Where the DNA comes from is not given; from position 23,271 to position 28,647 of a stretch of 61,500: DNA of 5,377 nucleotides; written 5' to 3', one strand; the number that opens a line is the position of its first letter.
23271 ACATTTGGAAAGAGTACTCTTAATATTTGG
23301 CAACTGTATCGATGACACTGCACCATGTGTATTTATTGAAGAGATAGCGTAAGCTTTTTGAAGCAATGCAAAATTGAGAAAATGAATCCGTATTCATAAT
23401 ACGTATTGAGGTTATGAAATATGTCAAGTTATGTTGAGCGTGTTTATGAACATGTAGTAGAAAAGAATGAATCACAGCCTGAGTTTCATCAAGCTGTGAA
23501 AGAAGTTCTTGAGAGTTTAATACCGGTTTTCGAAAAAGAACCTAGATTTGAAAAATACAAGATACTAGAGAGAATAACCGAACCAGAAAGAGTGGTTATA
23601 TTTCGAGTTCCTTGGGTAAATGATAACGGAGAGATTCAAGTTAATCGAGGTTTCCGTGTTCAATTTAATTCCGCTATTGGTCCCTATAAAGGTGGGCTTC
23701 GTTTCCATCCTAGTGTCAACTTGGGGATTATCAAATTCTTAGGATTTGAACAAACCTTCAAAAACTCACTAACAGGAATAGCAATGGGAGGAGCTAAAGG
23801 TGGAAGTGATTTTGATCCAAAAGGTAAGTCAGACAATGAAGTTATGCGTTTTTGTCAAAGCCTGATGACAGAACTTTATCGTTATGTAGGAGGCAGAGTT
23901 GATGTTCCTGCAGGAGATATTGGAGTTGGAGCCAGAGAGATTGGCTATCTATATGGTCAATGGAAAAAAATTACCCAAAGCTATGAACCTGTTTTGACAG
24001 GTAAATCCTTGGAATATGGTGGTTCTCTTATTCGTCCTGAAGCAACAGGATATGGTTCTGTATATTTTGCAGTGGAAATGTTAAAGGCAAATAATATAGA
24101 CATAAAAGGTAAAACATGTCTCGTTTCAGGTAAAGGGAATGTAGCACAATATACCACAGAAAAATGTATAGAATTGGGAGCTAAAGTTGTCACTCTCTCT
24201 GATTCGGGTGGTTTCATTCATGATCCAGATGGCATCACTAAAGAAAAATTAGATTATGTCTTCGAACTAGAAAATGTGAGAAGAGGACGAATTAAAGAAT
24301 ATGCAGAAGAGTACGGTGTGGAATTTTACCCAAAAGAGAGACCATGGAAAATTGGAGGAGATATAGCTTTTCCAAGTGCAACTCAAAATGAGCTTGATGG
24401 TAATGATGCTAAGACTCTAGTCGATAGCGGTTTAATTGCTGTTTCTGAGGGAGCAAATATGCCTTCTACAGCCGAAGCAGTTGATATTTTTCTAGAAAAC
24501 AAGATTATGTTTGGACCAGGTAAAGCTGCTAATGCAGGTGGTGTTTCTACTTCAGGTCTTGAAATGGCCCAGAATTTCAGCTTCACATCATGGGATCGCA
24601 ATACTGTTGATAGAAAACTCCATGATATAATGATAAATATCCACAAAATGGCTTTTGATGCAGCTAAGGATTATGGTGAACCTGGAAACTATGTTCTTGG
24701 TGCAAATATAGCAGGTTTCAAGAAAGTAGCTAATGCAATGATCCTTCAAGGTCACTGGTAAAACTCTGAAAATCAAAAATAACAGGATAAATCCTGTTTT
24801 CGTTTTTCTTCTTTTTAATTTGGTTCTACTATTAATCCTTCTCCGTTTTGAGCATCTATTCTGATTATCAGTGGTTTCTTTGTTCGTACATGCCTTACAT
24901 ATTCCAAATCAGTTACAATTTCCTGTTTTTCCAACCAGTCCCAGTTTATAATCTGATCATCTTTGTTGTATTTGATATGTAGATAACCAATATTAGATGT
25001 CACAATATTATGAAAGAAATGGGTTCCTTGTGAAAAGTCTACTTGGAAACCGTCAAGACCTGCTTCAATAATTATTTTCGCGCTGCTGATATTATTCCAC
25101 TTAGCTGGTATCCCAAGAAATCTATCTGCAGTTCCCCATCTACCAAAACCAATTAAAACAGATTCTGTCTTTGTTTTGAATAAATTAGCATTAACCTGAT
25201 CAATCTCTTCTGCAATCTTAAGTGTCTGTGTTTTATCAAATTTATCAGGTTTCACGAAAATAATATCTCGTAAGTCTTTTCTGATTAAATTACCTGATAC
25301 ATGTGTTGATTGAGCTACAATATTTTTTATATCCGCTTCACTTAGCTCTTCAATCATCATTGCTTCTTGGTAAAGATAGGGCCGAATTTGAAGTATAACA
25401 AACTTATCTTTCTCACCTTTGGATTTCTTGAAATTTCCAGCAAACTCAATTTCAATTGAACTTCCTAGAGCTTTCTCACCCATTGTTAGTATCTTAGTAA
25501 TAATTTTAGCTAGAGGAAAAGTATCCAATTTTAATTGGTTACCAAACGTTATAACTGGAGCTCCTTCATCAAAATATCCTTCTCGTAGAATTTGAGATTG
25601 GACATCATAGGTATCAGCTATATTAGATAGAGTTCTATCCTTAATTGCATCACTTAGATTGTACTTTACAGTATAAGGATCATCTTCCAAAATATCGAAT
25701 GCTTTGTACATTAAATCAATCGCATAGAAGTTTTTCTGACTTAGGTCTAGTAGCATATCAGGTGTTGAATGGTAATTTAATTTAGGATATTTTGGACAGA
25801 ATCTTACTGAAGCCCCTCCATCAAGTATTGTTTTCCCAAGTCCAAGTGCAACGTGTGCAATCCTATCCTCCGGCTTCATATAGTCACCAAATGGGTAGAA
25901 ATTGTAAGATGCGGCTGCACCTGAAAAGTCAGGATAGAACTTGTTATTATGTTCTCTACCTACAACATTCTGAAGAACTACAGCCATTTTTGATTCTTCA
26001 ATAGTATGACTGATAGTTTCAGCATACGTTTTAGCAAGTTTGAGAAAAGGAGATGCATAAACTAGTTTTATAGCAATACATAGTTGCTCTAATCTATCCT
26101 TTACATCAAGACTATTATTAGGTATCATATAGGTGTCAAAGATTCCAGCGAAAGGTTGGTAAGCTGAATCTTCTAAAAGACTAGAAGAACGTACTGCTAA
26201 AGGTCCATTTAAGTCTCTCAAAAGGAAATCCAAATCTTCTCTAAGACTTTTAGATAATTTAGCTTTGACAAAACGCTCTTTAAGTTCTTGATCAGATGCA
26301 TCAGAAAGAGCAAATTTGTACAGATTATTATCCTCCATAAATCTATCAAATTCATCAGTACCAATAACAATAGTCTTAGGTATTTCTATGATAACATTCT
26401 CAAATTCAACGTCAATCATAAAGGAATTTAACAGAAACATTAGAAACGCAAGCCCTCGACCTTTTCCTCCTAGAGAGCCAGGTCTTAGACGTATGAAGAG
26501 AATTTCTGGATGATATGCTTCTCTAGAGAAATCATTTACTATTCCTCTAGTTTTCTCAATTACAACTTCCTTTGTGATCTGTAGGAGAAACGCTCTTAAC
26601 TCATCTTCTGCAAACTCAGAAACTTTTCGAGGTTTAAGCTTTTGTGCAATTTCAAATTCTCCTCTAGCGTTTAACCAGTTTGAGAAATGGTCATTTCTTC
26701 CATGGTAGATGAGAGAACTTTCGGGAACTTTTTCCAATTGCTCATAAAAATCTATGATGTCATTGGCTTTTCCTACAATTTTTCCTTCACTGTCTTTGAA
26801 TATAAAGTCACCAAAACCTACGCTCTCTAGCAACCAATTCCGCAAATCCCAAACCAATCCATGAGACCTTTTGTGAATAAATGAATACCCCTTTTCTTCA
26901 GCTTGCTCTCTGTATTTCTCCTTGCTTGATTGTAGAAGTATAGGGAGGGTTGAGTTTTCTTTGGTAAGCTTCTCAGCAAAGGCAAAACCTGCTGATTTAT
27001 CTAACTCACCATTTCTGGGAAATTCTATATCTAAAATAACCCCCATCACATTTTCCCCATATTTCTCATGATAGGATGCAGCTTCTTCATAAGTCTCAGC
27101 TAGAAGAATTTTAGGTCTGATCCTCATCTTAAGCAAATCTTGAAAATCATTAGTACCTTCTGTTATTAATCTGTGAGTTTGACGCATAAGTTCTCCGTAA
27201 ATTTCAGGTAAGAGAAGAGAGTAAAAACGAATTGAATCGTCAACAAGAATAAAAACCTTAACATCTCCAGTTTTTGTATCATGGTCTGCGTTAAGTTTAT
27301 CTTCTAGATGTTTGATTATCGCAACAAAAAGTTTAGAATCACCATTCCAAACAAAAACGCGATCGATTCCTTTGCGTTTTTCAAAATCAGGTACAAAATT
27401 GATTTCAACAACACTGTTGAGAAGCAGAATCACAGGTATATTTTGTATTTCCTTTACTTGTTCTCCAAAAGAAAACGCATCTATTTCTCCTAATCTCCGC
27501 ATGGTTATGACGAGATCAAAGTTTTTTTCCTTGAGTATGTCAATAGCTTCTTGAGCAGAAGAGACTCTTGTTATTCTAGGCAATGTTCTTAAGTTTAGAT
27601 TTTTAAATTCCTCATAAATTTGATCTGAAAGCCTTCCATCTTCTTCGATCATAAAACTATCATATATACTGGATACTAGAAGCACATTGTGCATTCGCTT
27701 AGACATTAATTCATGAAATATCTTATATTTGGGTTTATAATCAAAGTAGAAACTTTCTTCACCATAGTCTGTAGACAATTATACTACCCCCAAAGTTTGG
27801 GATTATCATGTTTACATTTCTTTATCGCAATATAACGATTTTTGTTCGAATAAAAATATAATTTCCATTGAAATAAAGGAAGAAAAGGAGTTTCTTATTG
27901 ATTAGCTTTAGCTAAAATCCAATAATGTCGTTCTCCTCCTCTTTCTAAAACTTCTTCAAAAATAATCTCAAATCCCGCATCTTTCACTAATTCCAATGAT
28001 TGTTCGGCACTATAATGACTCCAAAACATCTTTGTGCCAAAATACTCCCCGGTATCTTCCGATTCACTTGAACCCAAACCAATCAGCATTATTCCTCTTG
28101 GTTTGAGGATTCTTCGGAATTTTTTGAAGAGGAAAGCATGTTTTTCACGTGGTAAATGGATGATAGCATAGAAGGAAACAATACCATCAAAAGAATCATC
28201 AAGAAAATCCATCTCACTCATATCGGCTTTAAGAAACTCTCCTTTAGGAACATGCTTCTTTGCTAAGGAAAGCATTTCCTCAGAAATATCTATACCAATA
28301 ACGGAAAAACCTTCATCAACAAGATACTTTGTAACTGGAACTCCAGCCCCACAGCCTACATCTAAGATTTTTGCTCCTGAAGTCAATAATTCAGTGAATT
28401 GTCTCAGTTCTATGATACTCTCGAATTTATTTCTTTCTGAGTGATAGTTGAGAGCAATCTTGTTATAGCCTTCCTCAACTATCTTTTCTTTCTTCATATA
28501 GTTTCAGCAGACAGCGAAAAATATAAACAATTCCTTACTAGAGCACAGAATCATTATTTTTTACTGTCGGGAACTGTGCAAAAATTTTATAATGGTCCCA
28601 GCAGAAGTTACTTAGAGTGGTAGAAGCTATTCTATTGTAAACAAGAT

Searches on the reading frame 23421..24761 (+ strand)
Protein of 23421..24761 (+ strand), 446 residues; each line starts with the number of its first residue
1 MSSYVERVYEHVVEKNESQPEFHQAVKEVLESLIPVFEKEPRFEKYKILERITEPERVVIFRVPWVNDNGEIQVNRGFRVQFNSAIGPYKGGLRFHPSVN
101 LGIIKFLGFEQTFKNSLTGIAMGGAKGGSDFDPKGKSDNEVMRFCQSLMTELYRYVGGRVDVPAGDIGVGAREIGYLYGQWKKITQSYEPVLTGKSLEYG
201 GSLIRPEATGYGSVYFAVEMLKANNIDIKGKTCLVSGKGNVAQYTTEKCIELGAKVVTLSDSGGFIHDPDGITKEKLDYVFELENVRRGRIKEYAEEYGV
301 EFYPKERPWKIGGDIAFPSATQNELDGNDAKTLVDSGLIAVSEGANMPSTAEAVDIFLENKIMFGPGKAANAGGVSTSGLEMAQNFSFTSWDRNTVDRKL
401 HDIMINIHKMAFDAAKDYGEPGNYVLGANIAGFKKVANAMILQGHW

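Call 67: search_protein_families(library=pfam, proteins=[window:23421-24761:+], max_evalue=0.0001)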
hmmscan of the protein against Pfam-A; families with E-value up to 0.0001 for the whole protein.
window:23421-24761:+ (446 aa): 2 families
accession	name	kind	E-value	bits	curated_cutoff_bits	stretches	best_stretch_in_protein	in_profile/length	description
PF00208.27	ELFV_dehydrog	-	1.1e-84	284.3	23.4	1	200-444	1-241/241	Glutamate/Leucine/Phenylalanine/Valine dehydrogenase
PF02812.23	ELFV_dehydrog_N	-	1.1e-50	171.1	25.3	1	55-182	1-128/129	Glu/Leu/Phe/Val dehydrogenase, dimerisation domain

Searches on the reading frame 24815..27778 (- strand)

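Call 68: search_protein_families(library=pfam, proteins=[window:24815-27778:-], max_evalue=0.0001)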
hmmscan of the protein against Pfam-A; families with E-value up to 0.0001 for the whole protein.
window:24815-27778:- (987 aa): 2 families
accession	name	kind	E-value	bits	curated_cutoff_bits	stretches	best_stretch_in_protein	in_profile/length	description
PF01326.24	PPDK_N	-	1.2e-31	110.6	27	1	435-808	3-316/328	Pyruvate phosphate dikinase, AMP/ATP-binding domain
PF00072.30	Response_reg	-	1.7e-07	31.9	30.2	0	63-119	20-76/111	Response regulator receiver domain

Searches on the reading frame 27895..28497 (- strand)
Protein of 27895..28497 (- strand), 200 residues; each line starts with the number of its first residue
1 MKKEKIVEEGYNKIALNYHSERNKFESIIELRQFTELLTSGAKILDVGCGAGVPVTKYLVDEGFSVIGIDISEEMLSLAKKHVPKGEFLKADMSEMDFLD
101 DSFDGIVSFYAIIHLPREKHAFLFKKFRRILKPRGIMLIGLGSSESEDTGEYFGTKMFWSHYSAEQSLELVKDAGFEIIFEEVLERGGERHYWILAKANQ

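Call 67: search_protein_families(library=pfam, proteins=[window:27895-28497:-], max_evalue=0.0001)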
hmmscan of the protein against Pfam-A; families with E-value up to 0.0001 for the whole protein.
window:27895-28497:- (200 aa): 9 families
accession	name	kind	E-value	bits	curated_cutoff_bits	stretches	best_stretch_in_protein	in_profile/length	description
PF13649.12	Methyltransf_25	-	5.8e-22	78.6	27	1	44-135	1-97/97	Methyltransferase domain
PF08241.18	Methyltransf_11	-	5e-21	75.6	21.2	1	45-139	1-95/95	Methyltransferase domain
PF13847.12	Methyltransf_31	-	1.6e-16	60.8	27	1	39-147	2-123/145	Methyltransferase domain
PF13489.12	Methyltransf_23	-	5.6e-16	59.1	27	1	26-179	7-162/164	Methyltransferase domain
PF02353.26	CMAS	-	7.7e-14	52.1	27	1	38-148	60-173/273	Mycolic acid cyclopropane synthetase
PF08242.18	Methyltransf_12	-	4.6e-12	47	30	1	45-136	1-97/98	Methyltransferase domain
PF01209.24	Ubie_methyltran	-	4.4e-11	43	20.1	1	33-139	37-151/233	ubiE/COQ5 methyltransferase family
PF01135.25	PCMT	-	1.2e-05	25.6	20.3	1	33-86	67-121/210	Protein-L-isoaspartate(D-aspartate) O-methyltransferase (PCMT)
PF03848.20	TehB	-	9.2e-05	22.4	20.4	0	39-139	29-132/193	Tellurite resistance protein TehB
